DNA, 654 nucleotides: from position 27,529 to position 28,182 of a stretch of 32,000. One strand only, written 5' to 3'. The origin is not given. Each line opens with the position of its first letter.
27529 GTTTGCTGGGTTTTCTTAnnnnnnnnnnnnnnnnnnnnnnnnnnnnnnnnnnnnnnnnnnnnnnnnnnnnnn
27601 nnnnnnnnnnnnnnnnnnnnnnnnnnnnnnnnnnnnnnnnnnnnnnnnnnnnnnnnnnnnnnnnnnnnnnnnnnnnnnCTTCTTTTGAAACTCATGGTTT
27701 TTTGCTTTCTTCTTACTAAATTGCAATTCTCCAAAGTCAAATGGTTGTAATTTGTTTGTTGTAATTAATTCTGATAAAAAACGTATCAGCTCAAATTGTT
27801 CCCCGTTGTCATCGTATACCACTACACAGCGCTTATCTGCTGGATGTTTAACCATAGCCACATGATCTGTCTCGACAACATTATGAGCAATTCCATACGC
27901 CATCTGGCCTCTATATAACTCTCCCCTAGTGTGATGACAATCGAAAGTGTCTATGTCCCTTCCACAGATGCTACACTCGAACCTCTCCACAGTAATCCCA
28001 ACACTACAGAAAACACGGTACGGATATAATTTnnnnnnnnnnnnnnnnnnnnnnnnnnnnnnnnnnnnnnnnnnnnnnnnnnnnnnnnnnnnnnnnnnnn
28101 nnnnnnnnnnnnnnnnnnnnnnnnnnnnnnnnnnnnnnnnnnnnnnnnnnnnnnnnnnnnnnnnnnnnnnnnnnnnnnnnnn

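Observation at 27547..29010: Tightly coupled AT-rich two-gene cassette of unknown function heading the R-M operon: candidate novel defence system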

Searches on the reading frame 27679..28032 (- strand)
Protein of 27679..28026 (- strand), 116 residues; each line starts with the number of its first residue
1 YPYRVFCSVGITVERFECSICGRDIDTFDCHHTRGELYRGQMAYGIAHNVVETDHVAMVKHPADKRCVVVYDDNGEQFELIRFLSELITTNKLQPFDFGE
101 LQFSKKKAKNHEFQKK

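Call 64: find_homologous_proteins(query=window:27679-28026:-, max_evalue=0.01)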
Query window:27679-28026:- (116 aa): 1 proteins with E <= 0.01 among 3 candidates.
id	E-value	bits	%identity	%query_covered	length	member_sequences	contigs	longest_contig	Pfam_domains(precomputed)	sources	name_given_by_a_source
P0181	1.2e-27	114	92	51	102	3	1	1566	PF02810.22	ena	-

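Call 74: search_protein_representatives(alignment_id=A4)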
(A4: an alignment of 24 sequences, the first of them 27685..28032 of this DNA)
Query: 24 sequences, 116 profile positions. Proteins with E-value up to 0.001 (for the whole library): 1090; up to 1e-10: 222; up to 1e-30: 36. The best 150 are listed.
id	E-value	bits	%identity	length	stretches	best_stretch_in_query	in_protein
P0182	7.4e-46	171.3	-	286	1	1-116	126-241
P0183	4.8e-44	165.4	-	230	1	1-116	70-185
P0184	7.0e-44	164.9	-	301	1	1-114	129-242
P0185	1.4e-43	164.0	-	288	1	1-114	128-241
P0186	1.2e-42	160.9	-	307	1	1-116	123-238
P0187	8.8e-42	158.1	-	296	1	1-116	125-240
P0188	2.0e-41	157.0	-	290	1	1-116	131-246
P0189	4.1e-41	156.0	-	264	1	2-115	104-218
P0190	1.8e-40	153.9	-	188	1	1-116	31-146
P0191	3.4e-40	153.0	-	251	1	1-116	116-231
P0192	9.8e-40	151.5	-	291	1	1-110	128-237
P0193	1.5e-39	151.0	-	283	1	1-116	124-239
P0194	5.1e-39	149.2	-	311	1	1-115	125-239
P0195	6.2e-39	149.0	-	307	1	1-110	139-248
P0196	2.1e-38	147.2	-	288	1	2-115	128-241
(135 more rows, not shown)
